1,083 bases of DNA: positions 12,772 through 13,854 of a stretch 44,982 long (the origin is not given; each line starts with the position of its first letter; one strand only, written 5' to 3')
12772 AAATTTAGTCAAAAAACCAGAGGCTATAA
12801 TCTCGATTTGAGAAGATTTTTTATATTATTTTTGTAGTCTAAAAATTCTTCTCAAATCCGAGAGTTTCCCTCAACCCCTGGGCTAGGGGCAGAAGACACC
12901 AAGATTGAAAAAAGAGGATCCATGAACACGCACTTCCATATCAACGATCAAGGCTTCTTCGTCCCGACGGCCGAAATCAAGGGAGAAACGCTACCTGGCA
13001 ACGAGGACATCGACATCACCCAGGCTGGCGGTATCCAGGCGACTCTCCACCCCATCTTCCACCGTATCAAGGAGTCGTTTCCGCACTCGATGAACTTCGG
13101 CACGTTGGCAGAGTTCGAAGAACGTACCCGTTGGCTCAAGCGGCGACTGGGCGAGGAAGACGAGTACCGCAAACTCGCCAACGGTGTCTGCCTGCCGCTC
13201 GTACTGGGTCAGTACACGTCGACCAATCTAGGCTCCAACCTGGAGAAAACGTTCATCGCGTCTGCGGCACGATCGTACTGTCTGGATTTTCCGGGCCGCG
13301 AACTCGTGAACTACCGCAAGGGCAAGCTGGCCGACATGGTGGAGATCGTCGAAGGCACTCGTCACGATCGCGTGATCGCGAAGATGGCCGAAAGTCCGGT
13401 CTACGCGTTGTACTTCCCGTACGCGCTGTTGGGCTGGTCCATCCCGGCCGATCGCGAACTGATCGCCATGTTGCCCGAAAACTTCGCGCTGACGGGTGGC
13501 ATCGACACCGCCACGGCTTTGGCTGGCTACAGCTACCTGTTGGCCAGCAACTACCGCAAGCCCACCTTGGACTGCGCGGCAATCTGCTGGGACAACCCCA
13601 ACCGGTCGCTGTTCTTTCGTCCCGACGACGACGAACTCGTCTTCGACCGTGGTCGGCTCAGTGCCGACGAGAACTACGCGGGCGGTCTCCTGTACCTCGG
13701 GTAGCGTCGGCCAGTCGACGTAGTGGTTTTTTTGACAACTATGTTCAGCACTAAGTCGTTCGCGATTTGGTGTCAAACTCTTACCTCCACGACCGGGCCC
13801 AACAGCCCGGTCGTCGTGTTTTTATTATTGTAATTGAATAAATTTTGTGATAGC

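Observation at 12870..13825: High-GC orphan gene cassette inserted in the middle of an AT-rich polyamine-biosynthesis cluster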

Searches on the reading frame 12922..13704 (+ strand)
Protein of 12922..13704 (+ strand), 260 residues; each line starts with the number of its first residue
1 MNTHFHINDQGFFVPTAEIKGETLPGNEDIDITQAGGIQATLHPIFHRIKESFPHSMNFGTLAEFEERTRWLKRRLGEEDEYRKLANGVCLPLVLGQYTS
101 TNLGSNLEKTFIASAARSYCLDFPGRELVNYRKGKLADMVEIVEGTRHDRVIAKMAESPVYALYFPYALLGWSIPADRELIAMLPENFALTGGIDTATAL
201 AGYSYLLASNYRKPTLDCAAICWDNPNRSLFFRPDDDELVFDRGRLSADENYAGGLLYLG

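Call 8: search_protein_families(library=pfam, proteins=[window:12922-13704:+], max_evalue=0.01)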
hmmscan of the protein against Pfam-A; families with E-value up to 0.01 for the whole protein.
window:12922-13704:+ (260 aa): 0 families

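Call 10: find_homologous_proteins(query=window:12922-13701:+, max_evalue=0.001)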
Query window:12922-13701:+ (260 aa): 1 proteins with E <= 0.001 among 842 candidates.
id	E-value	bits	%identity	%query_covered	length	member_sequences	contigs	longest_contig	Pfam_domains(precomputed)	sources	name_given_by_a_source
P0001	1.9e-175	600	100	100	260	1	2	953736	-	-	-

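Call 13: find_encoding_contigs(protein=window:12922-13704:+, flank=10000, max_places=10)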
Protein window:12922-13704:+ (260 aa): 4 contigs read that carry it; 1 place shown.
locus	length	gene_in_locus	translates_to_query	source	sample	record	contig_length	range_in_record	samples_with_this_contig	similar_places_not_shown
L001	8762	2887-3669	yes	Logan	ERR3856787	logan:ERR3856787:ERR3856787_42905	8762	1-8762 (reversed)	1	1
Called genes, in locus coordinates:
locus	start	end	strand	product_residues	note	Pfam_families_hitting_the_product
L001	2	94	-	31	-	?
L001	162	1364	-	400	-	PF00278:Orn_DAP_Arg_deC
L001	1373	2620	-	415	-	PF03435:Sacchrp_dh_NADP, PF16653:Sacchrp_dh_C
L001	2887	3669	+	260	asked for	-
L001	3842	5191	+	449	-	PF00696:AA_kinase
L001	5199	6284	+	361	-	PF01118:Semialdhyde_dh, PF02774:Semialdhyde_dhC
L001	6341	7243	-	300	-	PF00491:Arginase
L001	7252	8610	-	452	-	PF02784:Orn_Arg_deC_N, PF00278:Orn_DAP_Arg_deC (weak)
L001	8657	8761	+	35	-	?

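Call 16: search_dna_similar(query=window:12922-13701:+, collection=plasmids, mode=protein, max_evalue=0.01)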
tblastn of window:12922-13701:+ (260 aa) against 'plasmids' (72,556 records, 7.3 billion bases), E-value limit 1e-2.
No match.

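Call 20: predict_structure(protein=window:12922-13701:+)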
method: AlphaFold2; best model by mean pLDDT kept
length: 260 residues; sequences in the alignment: 1
mean_pLDDT: 31.2   pTM: 0.20
mean pLDDT of the five models: 31.2, 29.7, 29.1, 26.8, 25.6
residues with pLDDT >= 90: 0; 70-90: 0; 50-70: 1; < 50: 259
segments of 3 or more residues with pLDDT < 50: 1-77, 79-260
pLDDT, mean of each block of 10 residues (from residue 1): 33 32 30 27 30 31 41 46 37 29 33 32 28 27 25 27 29 29 28 33 32 27 30 32 35 28
secondary structure, 60 per line:
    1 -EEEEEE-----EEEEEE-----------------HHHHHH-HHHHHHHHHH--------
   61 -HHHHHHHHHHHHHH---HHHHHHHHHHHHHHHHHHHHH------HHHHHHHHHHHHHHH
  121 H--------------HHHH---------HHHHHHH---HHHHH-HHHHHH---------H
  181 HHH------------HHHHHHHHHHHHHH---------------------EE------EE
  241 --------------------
elements in order: E2-7 E13-18 H36-41 H43-52 H62-75 H79-99 H106-121 H136-139 H149-155 H159-163 H165-170 H180-183 H196-209

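Call 22: search_protein_representatives(protein=window:12922-13701:+)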
Query: 260 residues. Proteins with E-value up to 0.001 (for the whole library): 417; up to 1e-10: 297; up to 1e-30: 49. The best 150 are listed.
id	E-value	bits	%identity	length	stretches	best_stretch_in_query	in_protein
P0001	6.1e-176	599.5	100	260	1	1-260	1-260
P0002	6.3e-47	176.5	41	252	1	5-260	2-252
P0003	8.3e-46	172.9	38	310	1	3-260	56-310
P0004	5.2e-44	167.0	45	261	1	63-260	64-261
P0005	7.8e-44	166.4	41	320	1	10-260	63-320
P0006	1.5e-42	162.2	44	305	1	63-260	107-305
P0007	7.9e-42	159.8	43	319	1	52-259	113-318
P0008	1.3e-41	159.1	37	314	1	9-260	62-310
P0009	4.9e-40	154.0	39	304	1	44-260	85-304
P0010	8.4e-40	153.2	43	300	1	61-260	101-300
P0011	3.5e-39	151.2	40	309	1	48-260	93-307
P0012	3.9e-39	151.0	38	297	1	11-260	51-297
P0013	1.1e-38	149.6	37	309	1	9-260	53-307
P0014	1.2e-38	149.4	37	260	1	8-260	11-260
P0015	2.7e-38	148.3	40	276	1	11-260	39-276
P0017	7.0e-38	146.9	37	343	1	12-257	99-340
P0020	4.5e-37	144.2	38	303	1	59-260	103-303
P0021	6.7e-37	143.7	40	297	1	45-260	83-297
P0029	8.9e-35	136.7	43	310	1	80-260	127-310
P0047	2.7e-31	125.3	38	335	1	48-260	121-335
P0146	2.0e-21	93.0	30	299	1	10-260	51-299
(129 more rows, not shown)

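Call 26: search_protein_families(library=pfam, alignment_id=A1, max_evalue=0.01)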
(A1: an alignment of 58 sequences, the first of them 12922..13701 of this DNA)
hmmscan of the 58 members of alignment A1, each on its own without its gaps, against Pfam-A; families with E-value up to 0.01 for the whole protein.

A. member 1, window:12922-13701:+ (260 aa): 0 families

B. families by the number of members that match (of 58 scanned): 2 families
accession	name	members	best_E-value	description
PF01702.25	TGT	1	9.8e-13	Queuine tRNA-ribosyltransferase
PF08376.15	NIT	1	0.0079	Nitrate and nitrite sensing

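Call 27: search_protein_families(library=ncbifam, alignment_id=A1, max_evalue=0.01)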
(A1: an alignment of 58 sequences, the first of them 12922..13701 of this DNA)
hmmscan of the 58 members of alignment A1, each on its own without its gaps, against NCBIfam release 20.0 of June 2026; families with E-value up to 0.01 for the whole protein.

A. member 1, window:12922-13701:+ (260 aa): 0 families

B. families by the number of members that match (of 58 scanned): 4 families
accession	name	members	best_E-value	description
TIGR00449.1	tgt_general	1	1.8e-12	tRNA-guanine transglycosylase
TIGR00430.1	Q_tRNA_tgt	1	4.1e-12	tRNA guanosine(34) transglycosylase Tgt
TIGR00432.2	arcsn_tRNA_tgt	1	0.00011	tRNA guanosine(15) transglycosylase TgtA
NF002743.0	PRK02733.1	1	0.0016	photosystem I reaction center subunit IX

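Call 28: search_solved_structures(query=A1, max_evalue=1)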
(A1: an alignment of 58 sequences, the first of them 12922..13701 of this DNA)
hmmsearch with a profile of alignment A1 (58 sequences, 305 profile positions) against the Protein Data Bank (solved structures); distinct sequences matched with E-value up to 1: 1.
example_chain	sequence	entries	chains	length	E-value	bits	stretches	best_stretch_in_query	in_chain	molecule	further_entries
6ewj_A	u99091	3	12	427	0.22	14.1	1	16-103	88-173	Putative capsular polysaccharide biosynthesis protein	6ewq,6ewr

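Call 29: find_homologous_proteins(query=A1, max_evalue=0.00001)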
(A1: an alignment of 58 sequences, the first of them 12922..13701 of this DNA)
Query A1 (58 sequences) (260 aa, profile of the alignment): 8 proteins with E <= 0.00001 among 8000 candidates.
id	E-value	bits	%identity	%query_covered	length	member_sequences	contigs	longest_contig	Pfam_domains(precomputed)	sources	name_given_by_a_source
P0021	7.0e-112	392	40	83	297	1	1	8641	-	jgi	-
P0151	8.0e-109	382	41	82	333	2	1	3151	-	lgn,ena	-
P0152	7.4e-107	375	37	100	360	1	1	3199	-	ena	-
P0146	7.6e-87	310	29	98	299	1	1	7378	-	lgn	-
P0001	1.1e-86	309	100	100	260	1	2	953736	-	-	-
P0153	2.1e-86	308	34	76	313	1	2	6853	-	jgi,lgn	jgi:hypothetical protein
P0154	4.1e-74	268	25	76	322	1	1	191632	-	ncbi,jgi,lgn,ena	ncbi:MAG: hypothetical protein WC456_01935 [Patescibacteria group bacterium]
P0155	4.0e-48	182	35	24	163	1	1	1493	-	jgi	jgi:hypothetical protein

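Call 30: search_protein_families(library=phrogs, alignment_id=A1, max_evalue=0.01)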
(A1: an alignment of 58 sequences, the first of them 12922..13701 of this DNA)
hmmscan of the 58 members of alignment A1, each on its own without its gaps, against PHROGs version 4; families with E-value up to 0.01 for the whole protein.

A. member 1, window:12922-13701:+ (260 aa): 0 families

B. families by the number of members that match (of 58 scanned): 1 family
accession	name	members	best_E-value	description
phrog_27828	-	1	0.0074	-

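Call 31: search_protein_families(library=padloc, alignment_id=A1, max_evalue=0.01)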
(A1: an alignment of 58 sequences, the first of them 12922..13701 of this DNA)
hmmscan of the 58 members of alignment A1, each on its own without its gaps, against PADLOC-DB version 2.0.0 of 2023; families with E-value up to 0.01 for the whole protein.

A. member 1, window:12922-13701:+ (260 aa): 0 families

B. families by the number of members that match (of 58 scanned): 1 family
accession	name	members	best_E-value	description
PDLC00244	LmuA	1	0.0034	DUF4297 domain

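Call 32: find_encoding_contigs(protein=P0154, flank=8000, max_places=3)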
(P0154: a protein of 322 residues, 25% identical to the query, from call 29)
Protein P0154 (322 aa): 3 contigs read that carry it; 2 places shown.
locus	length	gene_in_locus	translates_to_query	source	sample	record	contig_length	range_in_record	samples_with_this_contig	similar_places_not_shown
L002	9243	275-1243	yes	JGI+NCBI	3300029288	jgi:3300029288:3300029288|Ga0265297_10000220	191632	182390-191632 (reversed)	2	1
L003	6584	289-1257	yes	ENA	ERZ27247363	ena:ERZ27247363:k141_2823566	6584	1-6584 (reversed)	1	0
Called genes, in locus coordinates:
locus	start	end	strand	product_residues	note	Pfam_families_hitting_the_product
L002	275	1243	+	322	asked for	-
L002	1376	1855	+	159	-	PF01467:CTP_transf_like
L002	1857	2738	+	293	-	PF02618:YceG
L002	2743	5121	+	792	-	PF11369:DUF3160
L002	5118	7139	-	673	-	-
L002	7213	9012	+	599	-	PF02516:STT3 (weak), PF13231:PMT_2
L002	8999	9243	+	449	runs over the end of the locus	PF00919:UPF0004, PF04055:Radical_SAM, PF01938:TRAM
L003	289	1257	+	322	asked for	-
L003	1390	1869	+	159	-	PF01467:CTP_transf_like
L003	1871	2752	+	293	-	PF02618:YceG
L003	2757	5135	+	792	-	PF11369:DUF3160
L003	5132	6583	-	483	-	?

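Call 33: find_encoding_contigs(protein=P0021, flank=8000, max_places=3)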
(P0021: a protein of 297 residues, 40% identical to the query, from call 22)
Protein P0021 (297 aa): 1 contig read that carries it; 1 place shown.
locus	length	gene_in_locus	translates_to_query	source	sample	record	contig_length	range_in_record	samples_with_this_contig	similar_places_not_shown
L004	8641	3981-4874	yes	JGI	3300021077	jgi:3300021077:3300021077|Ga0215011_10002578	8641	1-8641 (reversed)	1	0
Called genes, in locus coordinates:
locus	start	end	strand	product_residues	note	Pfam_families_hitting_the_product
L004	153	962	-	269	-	PF02673:BacA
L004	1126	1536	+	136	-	-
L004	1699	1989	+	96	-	PF00166:Cpn10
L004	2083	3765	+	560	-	PF00118:Cpn60_TCP1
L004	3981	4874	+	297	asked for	-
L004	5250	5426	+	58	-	-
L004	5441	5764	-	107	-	PF05635:23S_rRNA_IVP (weak), PF22296:bAvd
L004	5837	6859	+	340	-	PF00078:RVT_1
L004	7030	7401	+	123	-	-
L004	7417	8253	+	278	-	PF02618:YceG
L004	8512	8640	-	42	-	?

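Call 34: find_encoding_contigs(protein=P0146, flank=8000, max_places=3)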
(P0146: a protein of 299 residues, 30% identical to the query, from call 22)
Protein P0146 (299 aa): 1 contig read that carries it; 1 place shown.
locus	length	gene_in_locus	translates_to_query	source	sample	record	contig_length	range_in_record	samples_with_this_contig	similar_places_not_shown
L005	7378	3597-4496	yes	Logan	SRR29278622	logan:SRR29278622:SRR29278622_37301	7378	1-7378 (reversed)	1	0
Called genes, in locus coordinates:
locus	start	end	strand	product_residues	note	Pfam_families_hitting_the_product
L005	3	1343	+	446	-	?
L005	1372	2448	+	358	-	PF01244:Peptidase_M19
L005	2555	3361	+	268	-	PF01177:Asp_Glu_race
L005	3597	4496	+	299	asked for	-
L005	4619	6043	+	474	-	PF08245:Mur_ligase_M, PF02875:Mur_ligase_C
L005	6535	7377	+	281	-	?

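Call 35: find_encoding_contigs(protein=P0153, flank=8000, max_places=3)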
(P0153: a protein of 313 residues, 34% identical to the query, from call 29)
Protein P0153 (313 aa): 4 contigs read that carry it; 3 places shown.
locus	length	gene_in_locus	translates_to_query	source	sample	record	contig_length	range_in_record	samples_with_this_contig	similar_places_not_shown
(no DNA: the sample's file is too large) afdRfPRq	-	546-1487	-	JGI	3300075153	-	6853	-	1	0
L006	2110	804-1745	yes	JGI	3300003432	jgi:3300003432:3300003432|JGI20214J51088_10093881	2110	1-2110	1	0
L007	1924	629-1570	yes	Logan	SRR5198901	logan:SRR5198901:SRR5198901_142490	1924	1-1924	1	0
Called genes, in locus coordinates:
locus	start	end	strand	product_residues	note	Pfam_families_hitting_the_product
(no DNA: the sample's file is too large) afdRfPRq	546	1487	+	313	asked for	-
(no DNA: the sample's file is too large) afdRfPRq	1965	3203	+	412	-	PF00587:tRNA-synt_2b, PF03129:HGTP_anticodon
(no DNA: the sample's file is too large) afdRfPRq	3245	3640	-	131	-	PF18920:DUF5671 (faint)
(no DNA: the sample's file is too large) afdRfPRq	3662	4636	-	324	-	PF00579:tRNA-synt_1b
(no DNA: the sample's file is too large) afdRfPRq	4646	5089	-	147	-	-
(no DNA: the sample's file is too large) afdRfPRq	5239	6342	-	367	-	PF13793:Pribosyltran_N (weak), PF14572:Pribosyl_synth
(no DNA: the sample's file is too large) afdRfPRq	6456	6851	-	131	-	?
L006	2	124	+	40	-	?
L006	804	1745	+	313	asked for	-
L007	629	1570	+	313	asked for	-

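Call 49: predict_structure(alignment_id=A1)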
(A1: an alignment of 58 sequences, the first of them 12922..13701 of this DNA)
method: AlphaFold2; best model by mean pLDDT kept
length: 260 residues; sequences in the alignment: 58
mean_pLDDT: 95.5   pTM: 0.93
mean pLDDT of the five models: 95.5, 95.2, 95.1, 95.0, 94.8
residues with pLDDT >= 90: 241; 70-90: 10; 50-70: 8; < 50: 1
segments of 3 or more residues with pLDDT < 50: none
pLDDT, mean of each block of 10 residues (from residue 1): 81 96 96 72 95 98 98 95 95 96 97 98 98 98 98 98 98 98 97 98 97 98 96 98 96 97
secondary structure, 60 per line:
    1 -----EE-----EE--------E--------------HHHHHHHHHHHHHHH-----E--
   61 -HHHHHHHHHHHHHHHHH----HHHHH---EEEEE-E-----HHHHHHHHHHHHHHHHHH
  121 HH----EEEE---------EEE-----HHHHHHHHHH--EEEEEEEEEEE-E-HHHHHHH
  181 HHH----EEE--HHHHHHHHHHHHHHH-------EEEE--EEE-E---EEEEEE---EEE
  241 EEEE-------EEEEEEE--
elements in order: H38-52 H62-78 H83-87 E91-95 H103-122 E127-130 E140-142 H148-157 E160-170 H174-183 E188-190 H193-207 E215-218 E221-223 E229-234 E238-244 E252-258

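Call 53: fold_search(model_id=the predicted structure, library=pdb)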
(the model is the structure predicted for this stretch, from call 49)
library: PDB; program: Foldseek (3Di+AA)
matches with E <= 10: 188; with E <= 0.001: 0
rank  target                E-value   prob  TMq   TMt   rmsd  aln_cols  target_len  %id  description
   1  6asq_B                7.0e-01  0.04  0.16  0.19  16.6       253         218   11  Structure of Grp94 bound to methyl 2-[2-(2-benzylpyridin-3-yl)ethyl]-3-chloro-4,6-dihydroxybenzoate, a pan-Hsp90 inhib (released 2018-04-18)
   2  6asp_A                7.9e-01  0.03  0.16  0.18  17.0       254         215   12  Structure of Grp94 with methyl 3-chloro-2-(2-(1-(2-ethoxybenzyl)-1 H-imidazol-2-yl)ethyl)-4,6-dihydroxybenzoate, a Grp (released 2018-04-18)
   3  6asq_A                9.5e-01  0.03  0.16  0.18  16.6       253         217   11  Structure of Grp94 bound to methyl 2-[2-(2-benzylpyridin-3-yl)ethyl]-3-chloro-4,6-dihydroxybenzoate, a pan-Hsp90 inhib (released 2018-04-18)
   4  6aol                  1.1e+00  0.03  0.17  0.19  16.3       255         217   10  Structure of molecular chaperone Grp94 bound to selective inhibitor methyl 3-chloro-2-(2-{2-[(4-fluorophenyl)methyl]phen (released 2017-10-11)
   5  5in9_B                1.3e+00  0.02  0.16  0.18  17.2       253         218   11  Crystal structure of Grp94 bound to methyl 3-chloro-2-(2-(1-((5-chlorofuran-2-yl)methyl)-1H-imidazol-2-yl)ethyl)-4,6-d (released 2016-05-04)
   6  8oks_B                2.0e+00  0.16  0.26  0.53   3.8       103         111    7  Crystal structure of Bdellovibrio bacteriovorus Bd2740 C-terminal domain (released 2023-10-25)
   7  4lsy_A                2.1e+00  0.06  0.09  0.21   3.6        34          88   32  Crystal structure of copper-bound L66S mutant toxin from Helicobacter pylori (released 2014-02-05)
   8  4rzk_A                2.2e+00  0.02  0.10  0.23  11.6       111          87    4  Crystal structure of Sulfolobus solfataricus Hsp20.1 ACD (released 2015-12-23)
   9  4rzk_B                2.2e+00  0.01  0.11  0.23  12.7       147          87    4  Crystal structure of Sulfolobus solfataricus Hsp20.1 ACD (released 2015-12-23)
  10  8oks_A                2.3e+00  0.15  0.27  0.56   3.9       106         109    8  Crystal structure of Bdellovibrio bacteriovorus Bd2740 C-terminal domain (released 2023-10-25)
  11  4gee                  2.3e+00  0.01  0.08  0.10   8.3        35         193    6  Pyrrolopyrimidine inhibitors of DNA gyrase B and topoisomerase IV, part I: structure guided discovery and optimization o (released 2013-02-13)
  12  5fob_C                2.5e+00  0.03  0.12  0.13   9.1        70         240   10  Crystal Structure of Human Complement C3b in complex with Smallpox Inhibitor of Complement (SPICE) (released 2016-04-06)
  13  6baw_B                2.5e+00  0.02  0.15  0.17  16.5       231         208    9  Structure of GRP94 with a selective resorcinylic inhibitor. (released 2018-04-18)
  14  4b6c_A                2.5e+00  0.01  0.12  0.17  15.1       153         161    9  Structure of the M. smegmatis GyrB ATPase domain in complex with an aminopyrazinamide (released 2013-01-23)
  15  4hxz_B                2.6e+00  0.02  0.11  0.11   7.9        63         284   11  Pyrrolopyrimidine inhibitors of dna gyrase b and topoisomerase iv, part i: structure guided discovery and optimization (released 2013-02-13)
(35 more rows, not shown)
